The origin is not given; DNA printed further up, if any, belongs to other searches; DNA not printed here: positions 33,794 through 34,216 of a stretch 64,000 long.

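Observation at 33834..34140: Independent small gene (41-aa basic peptide) with its own promoter, SD and terminator, inserted between nrdE and nrdF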

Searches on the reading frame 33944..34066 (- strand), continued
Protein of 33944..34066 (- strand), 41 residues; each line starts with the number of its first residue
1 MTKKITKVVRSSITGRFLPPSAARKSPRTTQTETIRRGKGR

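Call 87: search_dna_similar(query=P0103, collection=phages, mode=protein, max_evalue=0.1, max_rows=40)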
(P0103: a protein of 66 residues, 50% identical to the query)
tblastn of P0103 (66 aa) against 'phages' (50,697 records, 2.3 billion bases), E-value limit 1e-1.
Records with a match: 3; places in all: 3; records where one place covers at least 80% of the query: 0.
Best place of each record, by identity: 60-80% 2; <60% 1.
By first word of the organism name: Mycobacterium 2; Pseudoxanthomonas 1.
By host as written in the record: Mycobacterium abscessus GD68 1; Mycobacterium abscessus GD04 1; Pseudoxanthomonas kaohsiungensis 1.
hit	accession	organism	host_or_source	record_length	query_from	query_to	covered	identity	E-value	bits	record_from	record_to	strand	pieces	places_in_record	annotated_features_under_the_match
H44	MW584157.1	Mycobacterium phage prophi68-1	Mycobacterium abscessus GD68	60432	43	64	33%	77.3%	1e-2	37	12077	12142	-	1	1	none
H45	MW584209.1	Mycobacterium phage prophiGD04-1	Mycobacterium abscessus GD04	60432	43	64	33%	77.3%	1e-2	37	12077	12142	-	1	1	none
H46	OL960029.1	Pseudoxanthomonas phage PW916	Pseudoxanthomonas kaohsiungensis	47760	5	35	47%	51.6%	7e-2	35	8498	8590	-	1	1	none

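Call 88: get_annotated_region(hit=H14, flank=3500)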
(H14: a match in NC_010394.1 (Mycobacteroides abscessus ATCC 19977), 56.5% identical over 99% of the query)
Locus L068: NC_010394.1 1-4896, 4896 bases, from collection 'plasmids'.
description: Mycobacteroides abscessus ATCC 19977 plasmid pMAB23, complete sequence
organism: Mycobacteroides abscessus ATCC 19977 (NCBI taxid 561007)
taxonomy: Bacteria; Actinomycetota; Actinomycetes; Mycobacteriales; Mycobacteriaceae; Mycobacteroides; Mycobacteroides abscessus; Mycobacteroides abscessus ATCC 19977
host: -; source: -; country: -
typing (MOB-suite, as given by PLSDB): mobilizable; replicon rep_cluster_1566; relaxase MOBF
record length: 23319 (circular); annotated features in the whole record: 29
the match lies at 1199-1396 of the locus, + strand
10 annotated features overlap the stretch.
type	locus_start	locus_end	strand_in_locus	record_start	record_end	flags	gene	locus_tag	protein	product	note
CDS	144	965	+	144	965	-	-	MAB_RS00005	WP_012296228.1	Fis family transcriptional regulator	-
CDS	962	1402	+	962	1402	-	-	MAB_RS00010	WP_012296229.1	hypothetical protein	-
CDS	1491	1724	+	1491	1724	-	-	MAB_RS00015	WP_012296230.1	hypothetical protein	-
CDS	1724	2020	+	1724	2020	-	-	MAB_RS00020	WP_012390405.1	hypothetical protein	-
CDS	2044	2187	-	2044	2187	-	-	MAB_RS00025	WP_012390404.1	hypothetical protein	-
CDS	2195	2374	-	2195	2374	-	-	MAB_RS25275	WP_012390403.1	hypothetical protein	-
CDS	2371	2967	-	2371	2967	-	-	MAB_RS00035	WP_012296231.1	recombinase family protein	GO:0006310 - DNA recombination [Evidence IEA]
CDS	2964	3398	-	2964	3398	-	-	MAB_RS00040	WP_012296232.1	Mercuric transporter MerT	-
CDS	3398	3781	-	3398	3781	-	-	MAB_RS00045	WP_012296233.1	metalloregulator ArsR/SmtB family transcription factor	GO:0006355 - regulation of DNA-templated transcription [Evidence IEA]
CDS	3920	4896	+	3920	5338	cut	merA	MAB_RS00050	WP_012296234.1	mercury(II) reductase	-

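Call 89: get_annotated_region(hit=H29, flank=3500)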
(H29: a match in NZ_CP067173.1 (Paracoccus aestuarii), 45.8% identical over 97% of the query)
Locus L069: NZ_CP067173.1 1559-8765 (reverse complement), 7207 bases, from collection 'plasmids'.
description: Paracoccus aestuarii strain DSM 19484 plasmid p10648, complete sequence
organism: Paracoccus aestuarii (NCBI taxid 453842)
taxonomy: Bacteria; Pseudomonadota; Alphaproteobacteria; Rhodobacterales; Paracoccaceae; Paracoccus; Paracoccus aestuarii
host: -; source: cell culture,isolated from tidal flat sediment; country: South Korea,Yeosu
typing (MOB-suite, as given by PLSDB): mobilizable; replicon rep_cluster_1927; relaxase MOBQ
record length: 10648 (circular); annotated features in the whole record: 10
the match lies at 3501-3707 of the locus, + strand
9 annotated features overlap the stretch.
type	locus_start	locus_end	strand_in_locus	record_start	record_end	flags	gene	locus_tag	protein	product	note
CDS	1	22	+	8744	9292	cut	-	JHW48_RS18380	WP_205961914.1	helix-turn-helix domain-containing protein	-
CDS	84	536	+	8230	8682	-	-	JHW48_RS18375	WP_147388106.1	hypothetical protein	-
CDS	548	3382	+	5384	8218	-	-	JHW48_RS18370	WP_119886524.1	DNA methyltransferase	-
CDS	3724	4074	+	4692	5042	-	-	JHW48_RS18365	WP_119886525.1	DUF2513 domain-containing protein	-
CDS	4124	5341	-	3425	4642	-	mobQ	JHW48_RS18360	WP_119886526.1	MobQ family relaxase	-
CDS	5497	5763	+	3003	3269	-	-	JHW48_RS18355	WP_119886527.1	hypothetical protein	-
CDS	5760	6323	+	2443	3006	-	-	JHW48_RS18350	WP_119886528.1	hypothetical protein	-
CDS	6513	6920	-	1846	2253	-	-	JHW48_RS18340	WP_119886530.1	DUF2442 domain-containing protein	-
CDS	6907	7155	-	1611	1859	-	-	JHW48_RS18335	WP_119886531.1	DUF4160 domain-containing protein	-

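Call 90: get_annotated_region(hit=H9, flank=3500)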
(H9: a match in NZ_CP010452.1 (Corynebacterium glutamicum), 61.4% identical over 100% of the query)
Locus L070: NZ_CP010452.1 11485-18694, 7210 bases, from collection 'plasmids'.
description: Corynebacterium glutamicum strain B253 plasmid unnamed, complete sequence
organism: Corynebacterium glutamicum (NCBI taxid 1718)
taxonomy: Bacteria; Actinomycetota; Actinomycetes; Mycobacteriales; Corynebacteriaceae; Corynebacterium; Corynebacterium glutamicum
host: -; source: -; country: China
typing (MOB-suite, as given by PLSDB): mobilizable; relaxase MOBF
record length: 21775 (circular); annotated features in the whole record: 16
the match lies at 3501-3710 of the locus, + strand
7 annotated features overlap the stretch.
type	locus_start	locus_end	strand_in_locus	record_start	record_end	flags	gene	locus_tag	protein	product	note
CDS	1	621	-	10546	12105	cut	-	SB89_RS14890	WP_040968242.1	SulP family inorganic anion transporter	-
CDS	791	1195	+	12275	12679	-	-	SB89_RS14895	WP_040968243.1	MerR family transcriptional regulator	GO:0006355 - regulation of DNA-templated transcription [Evidence IEA]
CDS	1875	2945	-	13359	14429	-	-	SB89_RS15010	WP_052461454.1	Shedu anti-phage system protein SduA domain-containing protein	-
CDS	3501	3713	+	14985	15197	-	-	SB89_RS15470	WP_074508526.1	ABC transporter ATP-binding protein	-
CDS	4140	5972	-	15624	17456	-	-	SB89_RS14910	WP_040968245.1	hypothetical protein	-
CDS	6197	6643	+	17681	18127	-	-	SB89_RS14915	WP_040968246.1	hypothetical protein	-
CDS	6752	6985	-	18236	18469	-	-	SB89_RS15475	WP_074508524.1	helix-turn-helix transcriptional regulator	-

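Call 91: get_annotated_region(hit=H38, flank=3500)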
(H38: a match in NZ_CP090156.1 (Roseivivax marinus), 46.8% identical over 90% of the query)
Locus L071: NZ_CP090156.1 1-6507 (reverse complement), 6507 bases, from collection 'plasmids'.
description: Roseivivax marinus strain TCYB24 plasmid unnamed4, complete sequence
organism: Roseivivax marinus (NCBI taxid 1379903)
taxonomy: Bacteria; Pseudomonadota; Alphaproteobacteria; Rhodobacterales; Roseobacteraceae; Roseivivax; Roseivivax marinus
host: -; source: Bathymodiolus marisindicus,single cell; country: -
typing (MOB-suite, as given by PLSDB): non-mobilizable
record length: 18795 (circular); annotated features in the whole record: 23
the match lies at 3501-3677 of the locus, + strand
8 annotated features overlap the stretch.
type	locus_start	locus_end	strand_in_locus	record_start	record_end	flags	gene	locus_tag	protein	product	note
CDS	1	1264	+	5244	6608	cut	-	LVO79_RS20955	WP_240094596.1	restriction endonuclease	GO:0009307 - DNA restriction-modification system [Evidence IEA]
CDS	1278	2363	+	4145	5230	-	-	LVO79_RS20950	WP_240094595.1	site-specific DNA-methyltransferase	GO:0009307 - DNA restriction-modification system [Evidence IEA]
CDS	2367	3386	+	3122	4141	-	-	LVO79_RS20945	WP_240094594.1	HNH endonuclease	-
CDS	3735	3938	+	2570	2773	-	-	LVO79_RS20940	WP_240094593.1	hypothetical protein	-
CDS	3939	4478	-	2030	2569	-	-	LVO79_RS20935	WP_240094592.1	recombinase family protein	GO:0006310 - DNA recombination [Evidence IEA]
CDS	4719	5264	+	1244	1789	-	-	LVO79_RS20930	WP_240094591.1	hypothetical protein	-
CDS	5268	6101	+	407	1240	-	-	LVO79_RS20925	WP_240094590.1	hypothetical protein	-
CDS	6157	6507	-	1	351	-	-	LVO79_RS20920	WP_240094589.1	DUF2958 domain-containing protein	-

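Call 92: get_annotated_region(hit=H5, flank=3000)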
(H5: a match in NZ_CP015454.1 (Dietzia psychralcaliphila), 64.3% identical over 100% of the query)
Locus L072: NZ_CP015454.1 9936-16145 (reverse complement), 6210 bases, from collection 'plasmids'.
description: Dietzia psychralcaliphila strain ILA-1 plasmid unnamed, complete sequence
organism: Dietzia psychralcaliphila (NCBI taxid 139021)
taxonomy: Bacteria; Actinomycetota; Actinomycetes; Mycobacteriales; Dietziaceae; Dietzia; Dietzia psychralcaliphila
host: -; source: -; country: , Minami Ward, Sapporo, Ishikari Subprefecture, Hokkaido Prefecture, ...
typing (MOB-suite, as given by PLSDB): mobilizable; relaxase MOBF
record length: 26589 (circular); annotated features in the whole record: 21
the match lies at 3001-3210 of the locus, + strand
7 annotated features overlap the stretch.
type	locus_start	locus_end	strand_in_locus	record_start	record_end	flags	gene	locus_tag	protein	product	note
CDS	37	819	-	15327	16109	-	-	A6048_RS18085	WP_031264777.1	AAA family ATPase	-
CDS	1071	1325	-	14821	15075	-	-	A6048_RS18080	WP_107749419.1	hypothetical protein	-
CDS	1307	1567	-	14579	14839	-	-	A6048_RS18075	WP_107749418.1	ribbon-helix-helix protein, CopG family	GO:0006355 - regulation of DNA-templated transcription [Evidence IEA]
CDS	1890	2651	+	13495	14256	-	-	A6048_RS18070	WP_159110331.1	sigma factor-like helix-turn-helix DNA-binding protein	GO:0006352 - DNA-templated transcription initiation [Evidence IEA]; GO:0006355 - regulation of DNA-templated ...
CDS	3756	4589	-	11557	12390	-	-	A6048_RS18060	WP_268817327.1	DUF6338 family protein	-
CDS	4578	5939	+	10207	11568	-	istA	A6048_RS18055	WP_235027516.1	IS21 family transposase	-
CDS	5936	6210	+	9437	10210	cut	istB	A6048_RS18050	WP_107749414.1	IS21-like element helper ATPase IstB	-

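Call 93: get_annotated_region(hit=H6, flank=3000)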
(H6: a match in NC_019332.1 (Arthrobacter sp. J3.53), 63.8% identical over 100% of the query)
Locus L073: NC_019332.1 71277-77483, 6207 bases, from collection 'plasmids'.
description: Arthrobacter sp. J3.53 plasmid pJ353-116, complete sequence
organism: Arthrobacter sp. J3.53 (NCBI taxid 347215)
taxonomy: Bacteria; Actinomycetota; Actinomycetes; Micrococcales; Micrococcaceae; Arthrobacter; Arthrobacter sp. J3.53
host: -; source: heavy aromatic hydrocarbon contaminated soil; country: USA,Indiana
typing (MOB-suite, as given by PLSDB): conjugative; relaxase MOBP; mating-pair formation MPF_T
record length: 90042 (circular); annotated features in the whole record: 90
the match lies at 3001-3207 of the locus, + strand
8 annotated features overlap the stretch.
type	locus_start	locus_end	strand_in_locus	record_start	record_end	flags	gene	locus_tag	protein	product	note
CDS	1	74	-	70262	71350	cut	-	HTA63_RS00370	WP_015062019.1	LLM class flavin-dependent oxidoreductase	-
CDS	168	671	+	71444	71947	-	-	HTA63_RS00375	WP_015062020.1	MarR family transcriptional regulator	GO:0006355 - regulation of DNA-templated transcription [Evidence IEA]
CDS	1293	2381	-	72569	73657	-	-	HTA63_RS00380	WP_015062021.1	HigA family addiction module antitoxin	-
CDS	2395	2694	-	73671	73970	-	-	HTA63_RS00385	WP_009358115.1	type II toxin-antitoxin system RelE/ParE family toxin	-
CDS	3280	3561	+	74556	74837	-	-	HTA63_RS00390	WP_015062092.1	DUF3892 domain-containing protein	-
CDS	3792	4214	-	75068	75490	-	-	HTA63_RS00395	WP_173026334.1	DUF4913 domain-containing protein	-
CDS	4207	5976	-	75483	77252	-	-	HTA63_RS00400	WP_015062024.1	type IV secretory system conjugative DNA transfer family protein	-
CDS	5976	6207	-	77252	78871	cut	-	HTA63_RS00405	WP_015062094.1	hypothetical protein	-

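Call 94: get_annotated_region(hit=H8, flank=3000)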
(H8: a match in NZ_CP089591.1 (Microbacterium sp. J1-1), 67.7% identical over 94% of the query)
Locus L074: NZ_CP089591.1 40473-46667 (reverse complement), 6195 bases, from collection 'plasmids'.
description: Microbacterium sp. J1-1 plasmid unnamed, complete sequence
organism: Microbacterium sp. J1-1 (NCBI taxid 2992441)
taxonomy: Bacteria; Actinomycetota; Actinomycetes; Micrococcales; Microbacteriaceae; Microbacterium; Microbacterium sp. J1-1
host: -; source: cell culture,activated sludge; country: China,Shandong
typing (MOB-suite, as given by PLSDB): non-mobilizable
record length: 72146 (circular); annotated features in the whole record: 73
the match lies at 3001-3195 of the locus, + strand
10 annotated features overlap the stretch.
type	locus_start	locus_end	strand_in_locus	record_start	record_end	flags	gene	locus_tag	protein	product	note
CDS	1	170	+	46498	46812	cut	-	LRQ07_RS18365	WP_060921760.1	hypothetical protein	-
CDS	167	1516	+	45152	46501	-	-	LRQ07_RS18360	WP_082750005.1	NAD(P)/FAD-dependent oxidoreductase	-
CDS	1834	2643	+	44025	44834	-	-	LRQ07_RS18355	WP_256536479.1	sigma factor-like helix-turn-helix DNA-binding protein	GO:0006352 - DNA-templated transcription initiation [Evidence IEA]; GO:0006355 - regulation of DNA-templated ...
CDS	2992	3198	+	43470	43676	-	-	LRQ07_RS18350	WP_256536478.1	ABC transporter ATP-binding protein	-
CDS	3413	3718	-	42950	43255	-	-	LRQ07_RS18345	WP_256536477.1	hypothetical protein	-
CDS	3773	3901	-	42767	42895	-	-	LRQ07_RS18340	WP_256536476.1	hypothetical protein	-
CDS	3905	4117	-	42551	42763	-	-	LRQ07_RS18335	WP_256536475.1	hypothetical protein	-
CDS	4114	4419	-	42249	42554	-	-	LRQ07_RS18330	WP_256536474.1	hypothetical protein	-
CDS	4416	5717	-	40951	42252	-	-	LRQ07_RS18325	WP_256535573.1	ISL3 family transposase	-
CDS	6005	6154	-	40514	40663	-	-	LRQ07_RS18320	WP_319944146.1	hypothetical protein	-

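Call 95: get_annotated_region(hit=H12, flank=3000)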
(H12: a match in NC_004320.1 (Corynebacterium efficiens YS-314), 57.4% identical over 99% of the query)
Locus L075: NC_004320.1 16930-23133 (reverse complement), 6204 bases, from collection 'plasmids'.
description: Corynebacterium efficiens YS-314 plasmid pCE3, complete sequence
organism: Corynebacterium efficiens YS-314 (NCBI taxid 196164)
taxonomy: Bacteria; Actinomycetota; Actinomycetes; Mycobacteriales; Corynebacteriaceae; Corynebacterium; Corynebacterium efficiens; Corynebacterium efficiens YS-314
host: -; source: -; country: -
typing (MOB-suite, as given by PLSDB): mobilizable; relaxase MOBF
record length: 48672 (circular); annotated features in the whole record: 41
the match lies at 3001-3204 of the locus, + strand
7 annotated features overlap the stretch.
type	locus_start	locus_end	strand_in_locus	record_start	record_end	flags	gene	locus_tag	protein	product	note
CDS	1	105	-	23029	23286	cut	-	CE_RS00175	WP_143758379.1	hypothetical protein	-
CDS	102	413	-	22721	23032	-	-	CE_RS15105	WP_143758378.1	type II toxin-antitoxin system RelE/ParE family toxin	-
CDS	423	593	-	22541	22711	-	-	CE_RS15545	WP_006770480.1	hypothetical protein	-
CDS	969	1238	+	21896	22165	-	-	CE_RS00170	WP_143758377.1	hypothetical protein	-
CDS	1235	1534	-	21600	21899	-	-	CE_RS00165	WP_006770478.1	hypothetical protein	-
CDS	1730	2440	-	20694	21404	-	-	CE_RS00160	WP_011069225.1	IS6-like element IS1628 family transposase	GO:0006313 - DNA transposition [Evidence IEA]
CDS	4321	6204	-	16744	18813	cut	-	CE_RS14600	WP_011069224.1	KAP family NTPase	-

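Call 96: get_annotated_region(hit=H26, flank=3000)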
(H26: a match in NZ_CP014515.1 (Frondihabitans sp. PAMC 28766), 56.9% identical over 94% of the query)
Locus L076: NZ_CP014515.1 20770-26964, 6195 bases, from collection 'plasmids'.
description: Frondihabitans sp. PAMC 28766 strain SR6 plasmid 2, complete sequence
organism: Frondihabitans sp. PAMC 28766 (NCBI taxid 1795630)
taxonomy: Bacteria; Actinomycetota; Actinomycetes; Micrococcales; Microbacteriaceae; Frondihabitans; Frondihabitans sp. PAMC 28766
host: -; source: Himantormia,single cell; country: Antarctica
typing (MOB-suite, as given by PLSDB): mobilizable; replicon rep_cluster_1547; relaxase MOBF
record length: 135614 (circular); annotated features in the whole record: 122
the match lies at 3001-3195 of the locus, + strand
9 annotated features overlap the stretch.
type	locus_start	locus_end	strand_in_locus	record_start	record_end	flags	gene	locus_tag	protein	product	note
CDS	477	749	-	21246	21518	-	-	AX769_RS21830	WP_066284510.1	ribbon-helix-helix protein, CopG family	GO:0006355 - regulation of DNA-templated transcription [Evidence IEA]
CDS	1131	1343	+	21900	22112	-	-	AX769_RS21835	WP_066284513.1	hypothetical protein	-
CDS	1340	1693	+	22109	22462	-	-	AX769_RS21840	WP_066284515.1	hypothetical protein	-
CDS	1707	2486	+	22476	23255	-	-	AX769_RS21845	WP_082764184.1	sigma factor-like helix-turn-helix DNA-binding protein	GO:0006352 - DNA-templated transcription initiation [Evidence IEA]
CDS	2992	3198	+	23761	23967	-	-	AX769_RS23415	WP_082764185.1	ABC transporter ATP-binding protein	-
CDS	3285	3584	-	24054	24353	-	-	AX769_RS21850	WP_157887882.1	hypothetical protein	-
CDS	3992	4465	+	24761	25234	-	-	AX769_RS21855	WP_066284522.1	GNAT family N-acetyltransferase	-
CDS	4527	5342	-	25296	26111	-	istB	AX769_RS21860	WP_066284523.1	IS21-like element helper ATPase IstB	-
CDS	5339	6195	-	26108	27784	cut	istA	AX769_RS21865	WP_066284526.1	IS21 family transposase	-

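Call 97: get_annotated_region(hit=H34, flank=3000)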
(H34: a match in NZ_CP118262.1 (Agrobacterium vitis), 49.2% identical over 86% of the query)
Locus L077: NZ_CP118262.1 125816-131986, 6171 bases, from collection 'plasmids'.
description: Agrobacterium vitis strain T60/94 plasmid unnamed, complete sequence
organism: Agrobacterium vitis (NCBI taxid 373)
taxonomy: Bacteria; Pseudomonadota; Alphaproteobacteria; Hyphomicrobiales; Rhizobiaceae; Agrobacterium; Agrobacterium vitis
host: -; source: Grape,cell culture; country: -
typing (MOB-suite, as given by PLSDB): conjugative; replicon rep_cluster_592; relaxase MOBQ; mating-pair formation MPF_T
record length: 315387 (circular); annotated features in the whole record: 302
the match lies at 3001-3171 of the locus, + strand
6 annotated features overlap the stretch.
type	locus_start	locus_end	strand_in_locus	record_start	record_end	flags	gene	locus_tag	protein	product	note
CDS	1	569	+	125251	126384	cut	-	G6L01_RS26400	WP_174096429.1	radical SAM protein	-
CDS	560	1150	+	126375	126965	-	-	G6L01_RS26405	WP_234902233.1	3'-5' exonuclease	-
CDS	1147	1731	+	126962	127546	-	-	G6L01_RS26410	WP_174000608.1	AAA family ATPase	-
CDS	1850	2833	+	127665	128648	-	-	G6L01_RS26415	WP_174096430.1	WYL domain-containing protein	-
CDS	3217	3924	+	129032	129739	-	-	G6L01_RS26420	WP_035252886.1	toll/interleukin-1 receptor domain-containing protein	GO:0007165 - signal transduction [Evidence IEA]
CDS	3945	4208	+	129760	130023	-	-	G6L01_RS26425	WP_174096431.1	hypothetical protein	-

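Call 98: get_annotated_region(hit=H40, flank=3000)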
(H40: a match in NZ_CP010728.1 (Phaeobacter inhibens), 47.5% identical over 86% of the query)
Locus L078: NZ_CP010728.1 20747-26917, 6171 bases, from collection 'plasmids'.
description: Phaeobacter inhibens strain P88 plasmid pP88_c, complete sequence
organism: Phaeobacter inhibens (NCBI taxid 221822)
taxonomy: Bacteria; Pseudomonadota; Alphaproteobacteria; Rhodobacterales; Roseobacteraceae; Phaeobacter; Phaeobacter inhibens
host: -; source: cell culture,clam larvae aquaculture; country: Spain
typing (MOB-suite, as given by PLSDB): mobilizable; relaxase MOBP
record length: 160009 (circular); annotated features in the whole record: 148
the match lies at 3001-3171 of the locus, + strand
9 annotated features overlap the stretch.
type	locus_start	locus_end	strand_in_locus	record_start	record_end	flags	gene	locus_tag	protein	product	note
CDS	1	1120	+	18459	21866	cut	-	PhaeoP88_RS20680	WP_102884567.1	AAA family ATPase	-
CDS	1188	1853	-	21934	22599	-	-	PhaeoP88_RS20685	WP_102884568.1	hypothetical protein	-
CDS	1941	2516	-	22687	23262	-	-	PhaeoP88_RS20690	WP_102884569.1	ImmA/IrrE family metallo-endopeptidase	-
CDS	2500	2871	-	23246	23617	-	-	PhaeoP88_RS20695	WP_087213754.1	helix-turn-helix domain-containing protein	-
CDS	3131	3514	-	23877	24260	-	-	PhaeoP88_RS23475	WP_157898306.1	hypothetical protein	-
CDS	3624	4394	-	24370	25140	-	-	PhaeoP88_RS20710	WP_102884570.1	tyrosine-type recombinase/integrase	GO:0015074 - DNA integration [Evidence IEA]; GO:0006310 - DNA recombination [Evidence IEA]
CDS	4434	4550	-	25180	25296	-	-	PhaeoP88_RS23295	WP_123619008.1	site-specific integrase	-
CDS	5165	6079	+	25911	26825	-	-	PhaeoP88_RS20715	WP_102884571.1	zincin-like metallopeptidase domain-containing protein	-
CDS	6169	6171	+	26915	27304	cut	-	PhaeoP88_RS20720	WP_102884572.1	DUF3768 domain-containing protein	-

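Call 99: get_annotated_region(hit=H42, flank=3000)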
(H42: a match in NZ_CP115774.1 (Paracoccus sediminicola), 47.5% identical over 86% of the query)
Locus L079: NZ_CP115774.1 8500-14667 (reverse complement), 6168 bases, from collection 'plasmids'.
description: Paracoccus sediminicola strain SCSIO 76264 plasmid p6, complete sequence
organism: Paracoccus sediminicola (NCBI taxid 3017783)
taxonomy: Bacteria; Pseudomonadota; Alphaproteobacteria; Rhodobacterales; Paracoccaceae; Paracoccus; Paracoccus sediminicola
host: -; source: cell culture,sediment; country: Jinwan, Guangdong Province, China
typing (MOB-suite, as given by PLSDB): non-mobilizable
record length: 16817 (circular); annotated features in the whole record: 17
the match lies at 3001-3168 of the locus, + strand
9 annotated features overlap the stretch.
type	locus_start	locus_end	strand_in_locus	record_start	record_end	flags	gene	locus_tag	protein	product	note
CDS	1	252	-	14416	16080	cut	-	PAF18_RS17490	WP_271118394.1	type IV secretory system conjugative DNA transfer family protein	-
CDS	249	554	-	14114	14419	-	-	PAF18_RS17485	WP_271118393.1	mobilization protein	-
CDS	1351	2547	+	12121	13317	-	mobQ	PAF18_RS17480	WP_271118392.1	MobQ family relaxase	-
CDS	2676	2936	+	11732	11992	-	-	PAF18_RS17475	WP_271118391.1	DUF3892 domain-containing protein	-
CDS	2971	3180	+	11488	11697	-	-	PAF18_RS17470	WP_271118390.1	hypothetical protein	-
CDS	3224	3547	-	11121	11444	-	-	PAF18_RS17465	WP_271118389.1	H-NS histone family protein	-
CDS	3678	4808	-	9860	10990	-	-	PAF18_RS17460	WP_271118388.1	hypothetical protein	-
CDS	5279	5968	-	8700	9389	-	-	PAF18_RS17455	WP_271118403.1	hypothetical protein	-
CDS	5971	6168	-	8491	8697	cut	-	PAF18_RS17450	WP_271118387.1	hypothetical protein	-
